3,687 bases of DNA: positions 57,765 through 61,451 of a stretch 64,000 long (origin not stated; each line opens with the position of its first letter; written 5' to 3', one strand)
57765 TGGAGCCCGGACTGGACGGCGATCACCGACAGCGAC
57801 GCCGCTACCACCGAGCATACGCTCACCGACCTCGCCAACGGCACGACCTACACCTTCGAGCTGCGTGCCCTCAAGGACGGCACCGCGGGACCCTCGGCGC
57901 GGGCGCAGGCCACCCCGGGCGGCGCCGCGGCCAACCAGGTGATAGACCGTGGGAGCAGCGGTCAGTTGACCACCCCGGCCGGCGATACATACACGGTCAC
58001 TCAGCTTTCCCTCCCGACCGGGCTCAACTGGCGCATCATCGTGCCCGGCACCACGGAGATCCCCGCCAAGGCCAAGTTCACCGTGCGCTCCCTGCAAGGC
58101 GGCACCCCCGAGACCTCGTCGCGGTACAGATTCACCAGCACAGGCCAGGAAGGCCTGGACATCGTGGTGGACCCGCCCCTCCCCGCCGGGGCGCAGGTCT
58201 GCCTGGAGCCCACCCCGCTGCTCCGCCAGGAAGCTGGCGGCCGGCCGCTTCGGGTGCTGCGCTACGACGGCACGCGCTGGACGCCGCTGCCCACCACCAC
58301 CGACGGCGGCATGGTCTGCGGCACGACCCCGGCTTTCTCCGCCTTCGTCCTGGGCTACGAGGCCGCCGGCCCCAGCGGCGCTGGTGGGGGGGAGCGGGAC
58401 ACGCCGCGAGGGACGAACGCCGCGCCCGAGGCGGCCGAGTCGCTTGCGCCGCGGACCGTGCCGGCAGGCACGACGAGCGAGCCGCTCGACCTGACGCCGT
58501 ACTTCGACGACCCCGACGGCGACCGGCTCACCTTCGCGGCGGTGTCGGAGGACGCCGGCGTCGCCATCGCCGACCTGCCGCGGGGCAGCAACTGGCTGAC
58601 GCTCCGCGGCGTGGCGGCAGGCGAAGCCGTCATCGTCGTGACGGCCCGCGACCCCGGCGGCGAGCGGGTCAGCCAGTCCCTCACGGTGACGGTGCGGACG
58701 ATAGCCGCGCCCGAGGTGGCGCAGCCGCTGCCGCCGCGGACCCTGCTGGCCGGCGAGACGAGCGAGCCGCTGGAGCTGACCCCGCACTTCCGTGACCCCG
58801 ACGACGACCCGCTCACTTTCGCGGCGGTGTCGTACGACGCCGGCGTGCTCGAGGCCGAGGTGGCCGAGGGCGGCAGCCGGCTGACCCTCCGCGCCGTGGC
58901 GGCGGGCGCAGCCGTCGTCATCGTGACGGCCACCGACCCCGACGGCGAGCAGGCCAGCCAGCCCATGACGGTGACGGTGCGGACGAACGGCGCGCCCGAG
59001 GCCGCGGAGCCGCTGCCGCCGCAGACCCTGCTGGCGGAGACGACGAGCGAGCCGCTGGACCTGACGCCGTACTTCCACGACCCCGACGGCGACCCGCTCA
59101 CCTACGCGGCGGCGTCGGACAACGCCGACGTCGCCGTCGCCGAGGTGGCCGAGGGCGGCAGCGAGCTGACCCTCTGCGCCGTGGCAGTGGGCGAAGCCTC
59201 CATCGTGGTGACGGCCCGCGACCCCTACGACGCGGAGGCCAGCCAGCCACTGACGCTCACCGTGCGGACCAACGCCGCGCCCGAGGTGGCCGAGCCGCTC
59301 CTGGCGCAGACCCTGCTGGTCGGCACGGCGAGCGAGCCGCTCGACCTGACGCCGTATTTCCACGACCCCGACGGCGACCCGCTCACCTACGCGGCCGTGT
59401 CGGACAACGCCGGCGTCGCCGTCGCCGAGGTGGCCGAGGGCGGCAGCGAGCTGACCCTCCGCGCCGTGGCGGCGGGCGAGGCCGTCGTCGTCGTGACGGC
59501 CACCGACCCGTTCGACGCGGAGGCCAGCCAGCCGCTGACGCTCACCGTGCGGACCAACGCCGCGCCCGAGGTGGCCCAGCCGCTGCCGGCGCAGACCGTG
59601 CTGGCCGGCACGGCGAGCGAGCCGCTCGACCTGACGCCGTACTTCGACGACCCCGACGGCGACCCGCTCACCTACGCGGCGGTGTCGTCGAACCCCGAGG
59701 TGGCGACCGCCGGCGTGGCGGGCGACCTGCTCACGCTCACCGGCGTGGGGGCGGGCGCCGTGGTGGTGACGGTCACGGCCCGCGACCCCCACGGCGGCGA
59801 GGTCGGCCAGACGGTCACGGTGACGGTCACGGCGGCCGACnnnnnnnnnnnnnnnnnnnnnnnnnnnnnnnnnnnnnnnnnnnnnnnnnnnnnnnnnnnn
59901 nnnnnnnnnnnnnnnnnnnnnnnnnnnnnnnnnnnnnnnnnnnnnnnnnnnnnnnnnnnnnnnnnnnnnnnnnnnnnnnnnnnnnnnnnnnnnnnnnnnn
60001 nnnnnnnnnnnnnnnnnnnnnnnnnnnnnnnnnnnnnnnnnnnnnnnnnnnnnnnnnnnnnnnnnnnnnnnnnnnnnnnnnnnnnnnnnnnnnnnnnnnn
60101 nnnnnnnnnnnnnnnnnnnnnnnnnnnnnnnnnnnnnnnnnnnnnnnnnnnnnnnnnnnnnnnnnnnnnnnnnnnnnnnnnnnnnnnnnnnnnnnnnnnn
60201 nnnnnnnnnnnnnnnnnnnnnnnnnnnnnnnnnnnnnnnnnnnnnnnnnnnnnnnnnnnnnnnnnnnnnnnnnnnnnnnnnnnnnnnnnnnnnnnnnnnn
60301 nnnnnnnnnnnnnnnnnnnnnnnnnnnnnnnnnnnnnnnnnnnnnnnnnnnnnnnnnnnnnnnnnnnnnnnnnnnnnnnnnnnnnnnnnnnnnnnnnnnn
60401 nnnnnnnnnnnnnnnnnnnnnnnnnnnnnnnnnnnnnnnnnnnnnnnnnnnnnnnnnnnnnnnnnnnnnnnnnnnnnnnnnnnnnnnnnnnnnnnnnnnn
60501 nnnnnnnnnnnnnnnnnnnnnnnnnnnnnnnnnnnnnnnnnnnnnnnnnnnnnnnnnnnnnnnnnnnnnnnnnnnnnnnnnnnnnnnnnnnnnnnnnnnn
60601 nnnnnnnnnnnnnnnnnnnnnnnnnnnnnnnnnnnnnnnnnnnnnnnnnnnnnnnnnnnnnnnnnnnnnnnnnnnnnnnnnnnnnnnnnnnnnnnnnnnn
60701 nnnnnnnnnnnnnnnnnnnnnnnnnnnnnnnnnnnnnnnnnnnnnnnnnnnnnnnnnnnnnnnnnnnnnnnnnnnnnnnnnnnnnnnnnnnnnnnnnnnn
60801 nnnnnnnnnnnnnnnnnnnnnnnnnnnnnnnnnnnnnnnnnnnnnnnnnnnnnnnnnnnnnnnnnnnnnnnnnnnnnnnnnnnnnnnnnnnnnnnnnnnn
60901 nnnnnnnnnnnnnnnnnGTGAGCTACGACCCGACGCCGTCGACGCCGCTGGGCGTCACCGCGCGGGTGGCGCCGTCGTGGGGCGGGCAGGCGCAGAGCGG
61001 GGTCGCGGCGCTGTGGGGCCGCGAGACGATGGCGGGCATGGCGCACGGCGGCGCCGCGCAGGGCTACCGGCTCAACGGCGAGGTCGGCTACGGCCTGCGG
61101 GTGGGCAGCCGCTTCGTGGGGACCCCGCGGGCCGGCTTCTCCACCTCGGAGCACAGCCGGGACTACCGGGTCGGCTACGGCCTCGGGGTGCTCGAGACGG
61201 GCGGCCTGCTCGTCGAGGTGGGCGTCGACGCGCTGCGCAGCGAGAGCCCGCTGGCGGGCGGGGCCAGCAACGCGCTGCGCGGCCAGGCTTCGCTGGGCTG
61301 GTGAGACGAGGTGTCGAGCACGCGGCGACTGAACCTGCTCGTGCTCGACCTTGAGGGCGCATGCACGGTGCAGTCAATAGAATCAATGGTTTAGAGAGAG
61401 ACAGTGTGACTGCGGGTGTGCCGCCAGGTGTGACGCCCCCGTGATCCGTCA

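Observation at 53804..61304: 7.5-kb adhesin combining ~11 FN3 modules and 5 cadherin-like repeats with a C-terminal autotransporter barrel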

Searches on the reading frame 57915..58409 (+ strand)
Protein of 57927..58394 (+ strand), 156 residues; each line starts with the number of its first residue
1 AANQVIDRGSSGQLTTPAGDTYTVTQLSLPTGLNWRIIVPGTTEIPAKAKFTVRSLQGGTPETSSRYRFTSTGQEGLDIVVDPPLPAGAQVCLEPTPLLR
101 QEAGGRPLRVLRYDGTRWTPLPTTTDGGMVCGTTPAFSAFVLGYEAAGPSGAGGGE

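Call 10: search_protein_families(library=pfam, max_evalue=10, proteins=[window:57927-58394:+])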
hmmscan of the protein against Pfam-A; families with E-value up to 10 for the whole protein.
window:57927-58394:+ (156 aa): 0 families

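Call 11: search_protein_families(library=ncbifam, max_evalue=10, proteins=[window:57927-58394:+])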
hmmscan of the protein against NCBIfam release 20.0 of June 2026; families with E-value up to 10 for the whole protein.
window:57927-58394:+ (156 aa): 0 families

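Call 47: find_homologous_proteins(query=window:57927-58394:+, max_evalue=0.001)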
Query window:57927-58394:+ (156 aa): 4 proteins with E <= 0.001 among 152 candidates.
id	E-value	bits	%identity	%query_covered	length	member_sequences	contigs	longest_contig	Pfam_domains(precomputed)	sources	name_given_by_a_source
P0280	8.2e-44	167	73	72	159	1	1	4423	-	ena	-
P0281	7.5e-37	144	57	82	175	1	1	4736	-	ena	-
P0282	2.7e-27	113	76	43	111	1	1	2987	-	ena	-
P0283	1.1e-11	63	68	38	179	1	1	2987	PF00041.28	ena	-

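Call 54: predict_structure(alignment_id=A2)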
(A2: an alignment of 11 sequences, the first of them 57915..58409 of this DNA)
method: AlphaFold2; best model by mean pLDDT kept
length: 165 residues; sequences in the alignment: 11
mean_pLDDT: 81.2   pTM: 0.75
mean pLDDT of the five models: 81.2, 79.1, 78.7, 76.6, 75.5
residues with pLDDT >= 90: 51; 70-90: 85; 50-70: 19; < 50: 10
segments of 3 or more residues with pLDDT < 50: 155-157
pLDDT, mean of each block of 10 residues (from residue 1): 67 85 85 76 87 88 63 79 90 91 90 90 88 90 89 54 53
secondary structure, 60 per line:
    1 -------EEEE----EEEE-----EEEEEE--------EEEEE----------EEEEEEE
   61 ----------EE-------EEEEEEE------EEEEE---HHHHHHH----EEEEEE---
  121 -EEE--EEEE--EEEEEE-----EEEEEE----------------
elements in order: E8-11 E16-19 E25-30 E39-43 E54-60 E80-86 E93-97 H101-107 E112-117 E122-124 E127-130 E133-138 E144-149
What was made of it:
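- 57915..58364 (+): Beta-sandwich domain of about 150 aa (residues 1371-1520) with weak ZU5/GAIN-like fold matches. It has an invariant Ser in xFS-xFVLGY between the last two strands, and two invariant Cys. AlphaFold pLDDT 81 (call 54).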

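Call 56: fold_search(model_id=the predicted structure, library=pdb)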
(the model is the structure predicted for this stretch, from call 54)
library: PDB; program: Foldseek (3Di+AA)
matches with E <= 10: 655; with E <= 0.001: 0
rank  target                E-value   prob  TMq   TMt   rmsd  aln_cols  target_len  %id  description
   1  3ud1_A                1.9e-03  1.00  0.47  0.27   8.3       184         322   14  Crystal structure of ZU5A-ZU5B domains of human erythrocyte ankyrin (released 2012-02-22)
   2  3ud2_A                3.1e-03  1.00  0.47  0.27   7.3       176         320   14  Crystal structure of Selenomethionine ZU5A-ZU5B protein domains of human erythrocyte ankyrin (released 2012-02-22)
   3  3ud2_B                4.1e-03  1.00  0.44  0.25   6.8       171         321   12  Crystal structure of Selenomethionine ZU5A-ZU5B protein domains of human erythrocyte ankyrin (released 2012-02-22)
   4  8oek                  1.1e-02  0.99  0.34  0.18  10.5       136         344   12  Crystal structure of the HormR-GAIN domains of adhesion GPCR ADGRB2 (BAI2) in the uncleaved state (released 2023-05-31)
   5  4dlo_A                2.3e-02  0.97  0.41  0.21  12.6       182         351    8  Crystal structure of the GAIN and HormR domains of brain angiogenesis inhibitor 3 (BAI3) (released 2012-02-22)
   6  4d8o                  2.9e-02  0.97  0.45  0.17   8.0       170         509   15  Crystal Structure of the ankyrin-B ZU5-ZU5-UPA-DD tandem (released 2012-03-28)
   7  6m3q_E                3.2e-02  0.95  0.39  0.17   7.9       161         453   13  Crystal structure of AnkB/beta4-spectrin complex (released 2020-05-13)
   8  9mqr_A                3.4e-02  0.97  0.44  0.31   8.9       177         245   10  A8 Fab in complex with CD97 (released 2025-09-24)
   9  6m3r_E                4.2e-02  0.94  0.37  0.17   5.6       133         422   14  Crystal structure of AnkG/beta4-spectrin complex (released 2020-05-13)
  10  6m3p_E                5.0e-02  0.96  0.45  0.20   8.4       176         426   13  Crystal structure of AnkG/beta2-spectrin complex (released 2020-05-13)
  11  4b6z_A                5.0e-02  0.30  0.19  0.11  10.7       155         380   10  Crystal structure of metallo-carboxypeptidase from Burkholderia cenocepacia (released 2013-03-27)
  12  7crw_A                5.2e-02  0.91  0.37  0.24  10.4       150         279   12  Cryo-EM structure of rNLRP1-rDPP9 complex (released 2021-03-24)
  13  4b6z_C                5.8e-02  0.30  0.20  0.11  10.7       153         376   11  Crystal structure of metallo-carboxypeptidase from Burkholderia cenocepacia (released 2013-03-27)
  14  4b6z_B                5.8e-02  0.30  0.20  0.12  10.1       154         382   10  Crystal structure of metallo-carboxypeptidase from Burkholderia cenocepacia (released 2013-03-27)
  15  4b6z_D                5.8e-02  0.28  0.19  0.11  10.6       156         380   10  Crystal structure of metallo-carboxypeptidase from Burkholderia cenocepacia (released 2013-03-27)
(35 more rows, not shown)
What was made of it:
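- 57915..58364 (+): Foldseek top hits are ankyrin ZU5 (E 1.9e-3, TMq 0.47), BAI2/BAI3/CD97 GAIN and NLRP1 (call 56).
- On ZU5/GAIN autoproteolytic domain: The fold matches are weak (E 1.9e-3, TMq 0.47, call 56).
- Closest known: ZU5 / GAIN. Same: The middle domain's best fold matches are ankyrin ZU5, adhesion-GPCR GAIN domains and NLRP1 (call 56).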

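Call 81: search_solved_structures(query=A5, max_evalue=10, show_alignments=3)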
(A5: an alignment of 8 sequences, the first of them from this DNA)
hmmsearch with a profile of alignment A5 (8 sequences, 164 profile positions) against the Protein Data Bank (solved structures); distinct sequences matched with E-value up to 10: 114 (the best 60 are shown).
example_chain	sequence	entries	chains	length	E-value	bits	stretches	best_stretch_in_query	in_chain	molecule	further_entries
9lx4_A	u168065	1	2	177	0.066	15.7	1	5-33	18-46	ZZ4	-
9kft_B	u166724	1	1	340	0.32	13.5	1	11-57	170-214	Guanine nucleotide-binding protein G(I)/G(S)/G(T) subunit beta-1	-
9lwc_B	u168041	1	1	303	0.35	13.4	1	11-57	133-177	Guanine nucleotide-binding protein G(I)/G(S)/G(T) subunit beta-1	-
7bz2_B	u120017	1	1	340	0.42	13.1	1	11-57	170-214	Guanine nucleotide-binding protein G(I)/G(S)/G(T) subunit beta-1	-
1b9x_A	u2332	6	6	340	0.42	13.1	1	11-57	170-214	PROTEIN (TRANSDUCIN) | GT-BETA | TRANSDUCIN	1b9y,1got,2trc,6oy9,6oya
1gg2_B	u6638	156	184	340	0.42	13.1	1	11-57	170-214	G PROTEIN GI BETA 1 | Guanine nucleotide-binding protein G(I)/G(S)/G(T) beta subunit 1 | TRANSDUCIN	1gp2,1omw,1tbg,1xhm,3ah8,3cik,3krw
1a0r_B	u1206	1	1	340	0.42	13.1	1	11-57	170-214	TRANSDUCIN (BETA SUBUNIT)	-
25nv_B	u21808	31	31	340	0.42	13.1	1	11-57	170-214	Guanine nucleotide-binding protein G(I)/G(S)/G(T) subunit beta-1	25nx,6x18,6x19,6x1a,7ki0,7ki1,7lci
2bcj_B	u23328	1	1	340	0.42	13.1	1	11-57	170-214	Guanine nucleotide-binding protein G(I)/G(S)/G(T) subunit beta-1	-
7mts_D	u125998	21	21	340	0.42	13.1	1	11-57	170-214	Guanine nucleotide-binding protein G(I)/G(S)/G(T) subunit beta-1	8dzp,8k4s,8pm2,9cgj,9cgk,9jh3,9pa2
6m1h_E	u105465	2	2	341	0.43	13.1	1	11-57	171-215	Guanine nucleotide-binding protein G(I)/G(S)/G(T) subunit beta-1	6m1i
8jsp_B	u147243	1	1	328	0.43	13.1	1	11-57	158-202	Guanine nucleotide-binding protein G(I)/G(S)/G(T) subunit beta-1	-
9m42_B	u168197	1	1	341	0.43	13.1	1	11-57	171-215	Guanine nucleotide-binding protein G(I)/G(S)/G(T) subunit beta-1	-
5tdh_B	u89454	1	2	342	0.43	13.1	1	11-57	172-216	Guanine nucleotide-binding protein G(I)/G(S)/G(T) subunit beta-1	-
8w8r_B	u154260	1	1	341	0.43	13.1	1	11-57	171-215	Guanine nucleotide-binding protein G(I)/G(S)/G(T) subunit beta-1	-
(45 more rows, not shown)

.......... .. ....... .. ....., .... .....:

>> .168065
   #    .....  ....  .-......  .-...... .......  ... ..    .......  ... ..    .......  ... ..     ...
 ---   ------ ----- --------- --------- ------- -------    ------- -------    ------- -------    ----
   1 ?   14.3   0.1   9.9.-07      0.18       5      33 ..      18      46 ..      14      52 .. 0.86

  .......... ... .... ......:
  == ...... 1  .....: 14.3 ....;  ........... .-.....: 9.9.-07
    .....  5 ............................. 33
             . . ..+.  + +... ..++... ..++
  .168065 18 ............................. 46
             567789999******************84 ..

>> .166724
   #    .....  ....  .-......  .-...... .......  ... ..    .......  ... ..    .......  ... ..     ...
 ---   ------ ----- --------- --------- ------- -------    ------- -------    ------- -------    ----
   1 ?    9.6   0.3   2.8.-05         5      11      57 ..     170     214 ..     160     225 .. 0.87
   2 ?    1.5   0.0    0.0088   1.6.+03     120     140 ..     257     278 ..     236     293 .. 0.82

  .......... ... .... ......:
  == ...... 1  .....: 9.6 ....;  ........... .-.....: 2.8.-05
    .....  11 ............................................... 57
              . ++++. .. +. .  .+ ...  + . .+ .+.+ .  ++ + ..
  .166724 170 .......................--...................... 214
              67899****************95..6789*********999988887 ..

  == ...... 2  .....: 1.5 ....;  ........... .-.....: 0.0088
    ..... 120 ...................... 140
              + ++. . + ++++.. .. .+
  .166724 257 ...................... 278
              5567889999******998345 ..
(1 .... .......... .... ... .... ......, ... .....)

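Call 82: search_protein_families(library=pfam, alignment_id=A5, max_evalue=10)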
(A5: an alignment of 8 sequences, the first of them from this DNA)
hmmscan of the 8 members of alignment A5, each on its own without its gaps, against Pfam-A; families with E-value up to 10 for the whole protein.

A. member 1, seq(165 aa): 0 families

B. families by the number of members that match (of 8 scanned): 3 families
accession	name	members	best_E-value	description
PF24388.1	Permuted_GreAB-C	1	0.084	Permuted GreAB-C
PF18344.7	CBM32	1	0.24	Carbohydrate binding module family 32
PF17547.7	DUF5462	1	0.3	Family of unknown function (DUF5462)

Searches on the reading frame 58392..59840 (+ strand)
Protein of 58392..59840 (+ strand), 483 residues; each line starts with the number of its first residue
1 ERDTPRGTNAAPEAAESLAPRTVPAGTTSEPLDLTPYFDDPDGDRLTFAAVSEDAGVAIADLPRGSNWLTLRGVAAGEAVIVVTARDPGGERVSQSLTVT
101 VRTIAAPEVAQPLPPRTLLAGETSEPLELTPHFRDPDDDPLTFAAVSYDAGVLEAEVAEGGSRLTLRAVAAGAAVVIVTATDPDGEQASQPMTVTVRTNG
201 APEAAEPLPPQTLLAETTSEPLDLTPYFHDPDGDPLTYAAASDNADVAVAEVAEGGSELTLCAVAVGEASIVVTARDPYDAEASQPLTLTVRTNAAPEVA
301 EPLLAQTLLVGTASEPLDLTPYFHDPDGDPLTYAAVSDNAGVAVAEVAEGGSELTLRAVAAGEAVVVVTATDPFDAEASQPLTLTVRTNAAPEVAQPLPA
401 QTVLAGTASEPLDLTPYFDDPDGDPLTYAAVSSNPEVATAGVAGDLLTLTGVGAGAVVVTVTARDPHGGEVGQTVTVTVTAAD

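Call 10: search_protein_families(library=pfam, max_evalue=10, proteins=[window:58392-59840:+])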
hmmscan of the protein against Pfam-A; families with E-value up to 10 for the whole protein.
window:58392-59840:+ (483 aa): 14 families
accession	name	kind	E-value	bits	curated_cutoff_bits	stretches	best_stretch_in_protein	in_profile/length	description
PF17963.7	Big_9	-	2.6e-23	83.2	23.6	5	391-478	3-89/89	Bacterial Ig domain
PF05345.18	He_PIG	-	4.4e-08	33.9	24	4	394-480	4-96/96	Putative Ig domain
PF17803.7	Cadherin_4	-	2.6e-07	31.5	25.1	5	6-54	8-55/71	Bacterial cadherin-like domain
PF09136.16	Glucodextran_B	-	1.7e-06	28.3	27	1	152-196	37-81/83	Glucodextranase, domain B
PF17892.7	Cadherin_5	-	1e-05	25.7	26.5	3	9-101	2-97/98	Cadherin-like domain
PF08462.16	Carmo_coat_C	-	3.4e-05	24.3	21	1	336-371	7-40/99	Carmovirus coat protein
PF22352.2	K319L-like_PKD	-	0.00026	21.4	27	1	162-196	50-84/84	K319L-like, PKD domain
PF02368.24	Big_2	-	0.00033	21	22.8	3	430-465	38-70/79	Bacterial Ig-like domain (group 2)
PF21027.3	Sde0182_C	-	0.00044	21.2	27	0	134-174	10-44/83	Cellulose-binding protein Sde0182, C-terminal domain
PF15976.11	CooC_C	-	0.011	16.2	29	1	323-353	23-52/93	CS1-pili formation C-terminal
PF05506.17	PLipase_C_C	-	0.012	16.9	24.4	1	145-199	4-47/80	Bacterial phospholipase C, C-terminal domain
PF09394.16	Inhibitor_I42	-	0.02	15.6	27.2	0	348-381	51-86/91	Chagasin family peptidase inhibitor I42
PF22681.2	Lmo2446-like_N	-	0.039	14.6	29.7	1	360-393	24-55/72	Lmo2446-like, N-terminal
PF07015.17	VirC1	-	0.2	11.4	24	0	342-378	86-122/231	VirC1 protein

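Call 11: search_protein_families(library=ncbifam, max_evalue=10, proteins=[window:58392-59840:+])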
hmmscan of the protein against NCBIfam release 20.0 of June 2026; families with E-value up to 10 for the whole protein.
window:58392-59840:+ (483 aa): 5 families
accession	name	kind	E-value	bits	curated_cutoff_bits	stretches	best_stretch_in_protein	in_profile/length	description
NF012211.1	tand_rpt_95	domain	7e-14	51.6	90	5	38-109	19-92/98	tandem-95 repeat protein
NF002005.0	PRK00802.1-5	equivalog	0.012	15.3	229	0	147-205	70-127/230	DNA-3-methyladenine glycosylase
NF010423.0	PRK13849.1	equivalog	0.19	11.1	313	0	341-377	85-121/231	conjugal transfer ATPase VirC1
NF009561.0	PRK13019.1-1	equivalog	3.2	7.7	159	0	158-183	51-76/103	ATP-dependent Clp protease adapter ClpS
TIGR01134.1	purF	equivalog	10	5.4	350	1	323-368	172-218/432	amidophosphoribosyltransferase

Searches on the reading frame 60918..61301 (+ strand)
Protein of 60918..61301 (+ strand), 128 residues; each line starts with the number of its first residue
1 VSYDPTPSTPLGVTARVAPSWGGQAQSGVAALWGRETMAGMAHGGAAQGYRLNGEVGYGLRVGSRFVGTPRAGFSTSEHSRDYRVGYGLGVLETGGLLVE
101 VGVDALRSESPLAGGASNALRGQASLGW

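Call 73: search_protein_families(library=pfam, alignment_id=A3, max_evalue=10)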
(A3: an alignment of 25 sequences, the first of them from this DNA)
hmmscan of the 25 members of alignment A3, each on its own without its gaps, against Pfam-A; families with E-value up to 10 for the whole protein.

A. member 1, seq(128 aa): 0 families

B. families by the number of members that match (of 25 scanned): 0 families

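Call 74: search_solved_structures(query=A3, max_evalue=10, show_alignments=2)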
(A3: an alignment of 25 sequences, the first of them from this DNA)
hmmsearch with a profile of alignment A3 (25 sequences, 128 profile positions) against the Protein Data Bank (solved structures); distinct sequences matched with E-value up to 10: 0.
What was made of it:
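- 60927..61304 (+): Family-specific ~125-aa C-terminal extension. It has a nearly invariant Pro-rich stretch, then 5-6 more amphipathic strands and a terminal W, followed by the stop codon. 0 of 25 members hit Pfam at E=10 and none hit PDB sequences (calls 73, 74).
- The conserved 125-aa extension has no autotransporter counterpart (calls 73, 74).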
